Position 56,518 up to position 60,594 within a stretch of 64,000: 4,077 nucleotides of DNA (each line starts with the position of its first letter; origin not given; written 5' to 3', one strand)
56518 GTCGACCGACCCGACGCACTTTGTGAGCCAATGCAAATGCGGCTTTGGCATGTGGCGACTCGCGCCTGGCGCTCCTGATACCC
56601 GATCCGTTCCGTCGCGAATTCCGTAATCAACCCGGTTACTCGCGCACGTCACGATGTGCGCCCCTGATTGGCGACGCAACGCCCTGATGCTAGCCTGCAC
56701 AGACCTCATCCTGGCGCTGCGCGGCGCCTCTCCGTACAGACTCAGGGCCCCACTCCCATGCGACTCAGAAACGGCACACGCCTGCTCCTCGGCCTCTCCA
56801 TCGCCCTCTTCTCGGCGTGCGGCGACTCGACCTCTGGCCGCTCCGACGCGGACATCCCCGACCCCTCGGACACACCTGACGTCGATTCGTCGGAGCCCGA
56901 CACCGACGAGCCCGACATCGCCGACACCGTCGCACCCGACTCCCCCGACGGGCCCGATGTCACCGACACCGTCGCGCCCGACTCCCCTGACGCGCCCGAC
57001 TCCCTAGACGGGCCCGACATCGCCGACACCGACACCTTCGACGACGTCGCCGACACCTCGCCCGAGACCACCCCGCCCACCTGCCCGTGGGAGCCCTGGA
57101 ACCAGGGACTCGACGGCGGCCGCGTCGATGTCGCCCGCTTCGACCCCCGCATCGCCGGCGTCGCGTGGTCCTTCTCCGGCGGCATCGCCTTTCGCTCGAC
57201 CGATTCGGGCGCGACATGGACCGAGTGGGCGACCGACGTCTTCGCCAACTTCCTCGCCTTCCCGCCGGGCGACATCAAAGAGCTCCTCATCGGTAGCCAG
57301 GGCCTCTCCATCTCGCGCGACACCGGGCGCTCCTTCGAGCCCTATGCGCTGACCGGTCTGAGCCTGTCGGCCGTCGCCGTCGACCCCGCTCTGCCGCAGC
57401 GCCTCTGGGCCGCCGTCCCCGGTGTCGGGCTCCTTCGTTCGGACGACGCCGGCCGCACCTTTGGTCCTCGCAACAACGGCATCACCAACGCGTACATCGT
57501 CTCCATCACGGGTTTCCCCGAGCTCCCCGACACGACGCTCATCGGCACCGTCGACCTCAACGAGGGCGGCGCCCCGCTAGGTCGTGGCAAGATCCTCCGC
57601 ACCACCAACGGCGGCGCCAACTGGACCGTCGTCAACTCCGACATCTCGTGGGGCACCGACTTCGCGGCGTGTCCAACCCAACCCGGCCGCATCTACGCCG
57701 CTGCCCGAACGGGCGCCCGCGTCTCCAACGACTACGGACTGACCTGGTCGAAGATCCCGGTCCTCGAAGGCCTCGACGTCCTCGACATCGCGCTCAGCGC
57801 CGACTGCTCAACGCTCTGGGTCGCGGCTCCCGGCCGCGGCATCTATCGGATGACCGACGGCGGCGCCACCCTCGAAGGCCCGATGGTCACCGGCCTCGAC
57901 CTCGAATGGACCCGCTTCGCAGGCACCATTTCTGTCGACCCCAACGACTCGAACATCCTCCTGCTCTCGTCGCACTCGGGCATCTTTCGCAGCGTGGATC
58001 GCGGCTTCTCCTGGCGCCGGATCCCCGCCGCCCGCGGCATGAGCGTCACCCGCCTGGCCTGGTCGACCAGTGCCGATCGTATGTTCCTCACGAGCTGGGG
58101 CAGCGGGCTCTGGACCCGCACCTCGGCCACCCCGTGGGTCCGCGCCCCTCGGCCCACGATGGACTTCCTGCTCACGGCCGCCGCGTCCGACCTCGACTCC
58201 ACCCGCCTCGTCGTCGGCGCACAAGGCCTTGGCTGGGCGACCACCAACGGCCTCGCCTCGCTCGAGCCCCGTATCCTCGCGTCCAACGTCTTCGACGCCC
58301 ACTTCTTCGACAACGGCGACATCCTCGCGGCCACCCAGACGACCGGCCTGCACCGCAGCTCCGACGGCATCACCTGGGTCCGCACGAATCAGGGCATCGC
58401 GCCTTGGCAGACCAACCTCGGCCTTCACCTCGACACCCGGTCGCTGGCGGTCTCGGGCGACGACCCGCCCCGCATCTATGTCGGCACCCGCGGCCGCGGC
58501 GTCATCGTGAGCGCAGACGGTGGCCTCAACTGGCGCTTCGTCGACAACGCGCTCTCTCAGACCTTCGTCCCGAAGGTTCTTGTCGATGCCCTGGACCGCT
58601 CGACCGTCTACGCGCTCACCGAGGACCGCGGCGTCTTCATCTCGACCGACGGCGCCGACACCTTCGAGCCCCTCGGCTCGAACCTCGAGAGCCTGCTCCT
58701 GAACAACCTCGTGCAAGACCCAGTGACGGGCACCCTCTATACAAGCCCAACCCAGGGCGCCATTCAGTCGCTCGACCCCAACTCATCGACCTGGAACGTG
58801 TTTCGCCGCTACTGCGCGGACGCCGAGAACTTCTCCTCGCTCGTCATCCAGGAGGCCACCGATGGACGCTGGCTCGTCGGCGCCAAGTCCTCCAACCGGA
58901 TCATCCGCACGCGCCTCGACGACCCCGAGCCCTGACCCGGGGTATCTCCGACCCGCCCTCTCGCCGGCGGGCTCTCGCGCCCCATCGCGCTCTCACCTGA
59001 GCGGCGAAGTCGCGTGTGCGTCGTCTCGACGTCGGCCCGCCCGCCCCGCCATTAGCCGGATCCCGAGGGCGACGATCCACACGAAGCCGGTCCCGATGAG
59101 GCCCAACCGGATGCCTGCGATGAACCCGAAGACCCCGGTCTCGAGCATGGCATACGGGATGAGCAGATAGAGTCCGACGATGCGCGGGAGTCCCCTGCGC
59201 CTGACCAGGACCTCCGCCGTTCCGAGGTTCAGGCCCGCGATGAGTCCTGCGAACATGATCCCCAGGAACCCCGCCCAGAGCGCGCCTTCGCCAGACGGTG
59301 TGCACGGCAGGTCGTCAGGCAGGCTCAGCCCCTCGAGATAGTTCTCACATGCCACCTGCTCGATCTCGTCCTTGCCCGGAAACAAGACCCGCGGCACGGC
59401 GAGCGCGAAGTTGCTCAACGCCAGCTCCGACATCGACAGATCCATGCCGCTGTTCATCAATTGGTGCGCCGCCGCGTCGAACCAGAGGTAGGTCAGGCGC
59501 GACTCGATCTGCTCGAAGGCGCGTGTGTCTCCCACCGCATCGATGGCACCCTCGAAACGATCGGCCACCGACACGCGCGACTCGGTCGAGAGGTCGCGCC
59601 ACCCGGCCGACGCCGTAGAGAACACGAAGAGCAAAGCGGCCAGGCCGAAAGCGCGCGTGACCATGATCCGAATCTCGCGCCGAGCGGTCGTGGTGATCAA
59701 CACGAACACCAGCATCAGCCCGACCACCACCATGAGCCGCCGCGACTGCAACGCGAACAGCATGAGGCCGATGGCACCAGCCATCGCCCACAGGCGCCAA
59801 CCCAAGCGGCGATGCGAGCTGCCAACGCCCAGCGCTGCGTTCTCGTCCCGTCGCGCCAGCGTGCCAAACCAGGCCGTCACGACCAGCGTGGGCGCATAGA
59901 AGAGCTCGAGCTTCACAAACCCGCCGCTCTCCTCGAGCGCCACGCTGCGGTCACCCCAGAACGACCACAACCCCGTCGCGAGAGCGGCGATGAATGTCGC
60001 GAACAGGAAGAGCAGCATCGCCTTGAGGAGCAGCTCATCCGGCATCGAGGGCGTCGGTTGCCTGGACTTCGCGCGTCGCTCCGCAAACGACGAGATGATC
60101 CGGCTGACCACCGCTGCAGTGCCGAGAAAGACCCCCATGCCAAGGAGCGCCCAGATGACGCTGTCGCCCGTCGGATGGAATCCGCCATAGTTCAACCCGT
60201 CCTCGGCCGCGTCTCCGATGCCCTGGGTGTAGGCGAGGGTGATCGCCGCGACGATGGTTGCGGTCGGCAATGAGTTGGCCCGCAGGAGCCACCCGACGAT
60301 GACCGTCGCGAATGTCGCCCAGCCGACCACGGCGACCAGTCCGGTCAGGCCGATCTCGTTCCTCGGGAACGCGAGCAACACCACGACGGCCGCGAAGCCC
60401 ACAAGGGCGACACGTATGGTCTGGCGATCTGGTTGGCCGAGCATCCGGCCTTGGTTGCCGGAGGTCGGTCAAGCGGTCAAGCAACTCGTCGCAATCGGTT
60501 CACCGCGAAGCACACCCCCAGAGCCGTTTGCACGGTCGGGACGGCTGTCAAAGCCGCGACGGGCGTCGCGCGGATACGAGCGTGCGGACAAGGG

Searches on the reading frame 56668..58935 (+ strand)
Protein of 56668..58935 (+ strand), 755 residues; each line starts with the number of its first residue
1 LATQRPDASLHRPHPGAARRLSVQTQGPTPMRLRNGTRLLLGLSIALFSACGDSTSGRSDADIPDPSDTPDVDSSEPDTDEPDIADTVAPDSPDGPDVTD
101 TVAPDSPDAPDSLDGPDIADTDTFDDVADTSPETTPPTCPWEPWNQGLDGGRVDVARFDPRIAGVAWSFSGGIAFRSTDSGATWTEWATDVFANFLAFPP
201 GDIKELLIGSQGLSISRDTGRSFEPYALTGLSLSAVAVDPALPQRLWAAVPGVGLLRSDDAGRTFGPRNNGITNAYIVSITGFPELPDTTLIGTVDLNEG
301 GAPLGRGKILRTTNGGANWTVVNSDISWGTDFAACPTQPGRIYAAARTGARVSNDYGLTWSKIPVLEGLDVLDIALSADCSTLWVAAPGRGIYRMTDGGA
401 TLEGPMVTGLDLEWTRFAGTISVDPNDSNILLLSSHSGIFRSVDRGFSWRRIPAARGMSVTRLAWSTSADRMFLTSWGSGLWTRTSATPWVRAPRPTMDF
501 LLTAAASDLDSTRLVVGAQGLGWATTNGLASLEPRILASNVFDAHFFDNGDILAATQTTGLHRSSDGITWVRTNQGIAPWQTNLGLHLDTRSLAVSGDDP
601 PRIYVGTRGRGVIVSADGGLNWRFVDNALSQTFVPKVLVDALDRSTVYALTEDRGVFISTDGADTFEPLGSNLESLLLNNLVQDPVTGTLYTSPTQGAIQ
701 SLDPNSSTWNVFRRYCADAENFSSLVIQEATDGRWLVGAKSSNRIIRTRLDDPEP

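Call 14: search_protein_families(library=pfam, proteins=[window:56668-58935:+], max_evalue=0.001)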
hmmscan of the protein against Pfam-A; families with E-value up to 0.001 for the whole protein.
window:56668-58935:+ (755 aa): 2 families
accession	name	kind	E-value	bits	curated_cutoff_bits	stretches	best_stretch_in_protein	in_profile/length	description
PF15902.12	Sortilin-Vps10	-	7.9e-14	51.7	33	1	612-669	3-60/446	Sortilin, neurotensin receptor 3,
PF02012.26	BNR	-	0.00072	19.6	27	0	352-362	2-12/12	BNR/Asp-box repeat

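Call 47: search_protein_families(library=ncbifam, proteins=[window:56668-58935:+], max_evalue=0.01)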
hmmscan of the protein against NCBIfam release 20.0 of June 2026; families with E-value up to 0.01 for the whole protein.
window:56668-58935:+ (755 aa): 2 families
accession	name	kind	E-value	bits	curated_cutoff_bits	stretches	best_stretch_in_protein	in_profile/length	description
NF045728.1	glycosyl_F510_1955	equivalog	6.6e-41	140.2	175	5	381-517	105-237/246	F510_1955 family glycosylhydrolase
NF010237.0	PRK13684.1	equivalog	1.7e-05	24.1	326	0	352-453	29-125/334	photosynthesis system II assembly factor Ycf48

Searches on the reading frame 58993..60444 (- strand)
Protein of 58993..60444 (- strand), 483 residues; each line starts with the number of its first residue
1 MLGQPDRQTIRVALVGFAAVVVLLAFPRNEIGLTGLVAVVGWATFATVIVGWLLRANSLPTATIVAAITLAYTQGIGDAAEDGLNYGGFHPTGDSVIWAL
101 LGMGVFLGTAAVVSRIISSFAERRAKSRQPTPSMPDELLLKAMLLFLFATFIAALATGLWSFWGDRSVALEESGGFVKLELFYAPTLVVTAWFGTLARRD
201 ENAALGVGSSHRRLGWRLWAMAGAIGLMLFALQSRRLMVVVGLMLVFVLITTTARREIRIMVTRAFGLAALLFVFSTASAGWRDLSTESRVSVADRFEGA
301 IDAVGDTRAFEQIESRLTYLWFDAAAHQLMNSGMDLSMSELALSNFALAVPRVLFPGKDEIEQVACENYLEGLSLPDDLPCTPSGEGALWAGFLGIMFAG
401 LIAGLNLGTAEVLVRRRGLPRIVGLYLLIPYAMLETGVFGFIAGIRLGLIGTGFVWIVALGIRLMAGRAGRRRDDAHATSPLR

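Call 14: search_protein_families(library=pfam, proteins=[window:58993-60444:-], max_evalue=0.001)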
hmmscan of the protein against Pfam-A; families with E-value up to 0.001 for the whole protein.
window:58993-60444:- (483 aa): 0 families

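Call 47: search_protein_families(library=ncbifam, proteins=[window:58993-60444:-], max_evalue=0.01)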
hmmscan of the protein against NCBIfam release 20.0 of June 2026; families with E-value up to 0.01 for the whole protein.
window:58993-60444:- (483 aa): 0 families

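Call 68: search_protein_families(library=pfam, proteins=[window:58993-60444:-], max_evalue=10)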
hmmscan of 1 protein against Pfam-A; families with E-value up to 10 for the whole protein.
window:58993-60444:- (483 aa): 1 family
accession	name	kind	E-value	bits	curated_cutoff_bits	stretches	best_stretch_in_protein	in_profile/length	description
PF17628.7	IncD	-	1.3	9.3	27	1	55-128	27-102/141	Inclusion membrane protein D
